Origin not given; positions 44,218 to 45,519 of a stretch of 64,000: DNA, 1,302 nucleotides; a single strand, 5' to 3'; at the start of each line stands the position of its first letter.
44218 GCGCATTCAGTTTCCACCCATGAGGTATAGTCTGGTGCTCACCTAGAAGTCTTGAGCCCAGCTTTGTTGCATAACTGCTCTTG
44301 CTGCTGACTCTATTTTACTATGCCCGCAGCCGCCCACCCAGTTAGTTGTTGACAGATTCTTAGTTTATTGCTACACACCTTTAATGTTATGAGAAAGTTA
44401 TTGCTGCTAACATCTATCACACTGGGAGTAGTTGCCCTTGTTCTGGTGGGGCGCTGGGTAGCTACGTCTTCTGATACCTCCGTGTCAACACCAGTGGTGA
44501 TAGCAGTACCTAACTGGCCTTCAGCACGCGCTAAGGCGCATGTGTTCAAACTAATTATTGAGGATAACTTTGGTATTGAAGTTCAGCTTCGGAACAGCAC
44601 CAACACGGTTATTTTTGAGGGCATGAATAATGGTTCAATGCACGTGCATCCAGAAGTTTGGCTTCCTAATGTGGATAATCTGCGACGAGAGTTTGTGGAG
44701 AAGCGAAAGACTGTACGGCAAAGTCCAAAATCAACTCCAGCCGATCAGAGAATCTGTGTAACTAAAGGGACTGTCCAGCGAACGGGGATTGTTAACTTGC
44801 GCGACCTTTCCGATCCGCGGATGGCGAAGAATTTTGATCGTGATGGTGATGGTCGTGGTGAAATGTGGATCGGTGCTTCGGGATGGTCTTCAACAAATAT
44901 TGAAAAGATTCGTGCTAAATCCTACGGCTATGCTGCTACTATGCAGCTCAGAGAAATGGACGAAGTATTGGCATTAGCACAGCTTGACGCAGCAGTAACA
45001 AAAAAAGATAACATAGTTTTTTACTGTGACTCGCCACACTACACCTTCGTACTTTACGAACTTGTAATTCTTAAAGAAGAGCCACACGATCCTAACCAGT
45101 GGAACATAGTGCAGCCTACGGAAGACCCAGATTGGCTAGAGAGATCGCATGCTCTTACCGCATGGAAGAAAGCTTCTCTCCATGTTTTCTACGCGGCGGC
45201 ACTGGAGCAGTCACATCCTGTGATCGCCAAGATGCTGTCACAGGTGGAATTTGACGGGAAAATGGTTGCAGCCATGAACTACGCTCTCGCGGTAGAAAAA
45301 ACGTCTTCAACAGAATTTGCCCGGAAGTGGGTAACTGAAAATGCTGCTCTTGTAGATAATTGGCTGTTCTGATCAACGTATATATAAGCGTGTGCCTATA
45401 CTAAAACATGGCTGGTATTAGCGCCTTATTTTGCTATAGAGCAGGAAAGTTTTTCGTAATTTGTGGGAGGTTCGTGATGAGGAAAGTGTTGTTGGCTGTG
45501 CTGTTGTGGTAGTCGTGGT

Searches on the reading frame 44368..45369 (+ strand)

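Call 9: search_protein_families(library=pfam, proteins=[window:44368-45369:+], max_evalue=0.01)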
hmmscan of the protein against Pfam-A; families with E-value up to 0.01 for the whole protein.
window:44368-45369:+ (334 aa): 2 families
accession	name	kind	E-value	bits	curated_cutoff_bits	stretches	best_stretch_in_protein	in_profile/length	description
PF04069.17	OpuAC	-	4.6e-44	151.4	21.2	1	42-323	2-256/257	Substrate binding domain of ABC-type glycine betaine transport system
PF02973.23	Sialidase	-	0.0032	17.4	26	1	52-117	55-120/189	Sialidase, N-terminal domain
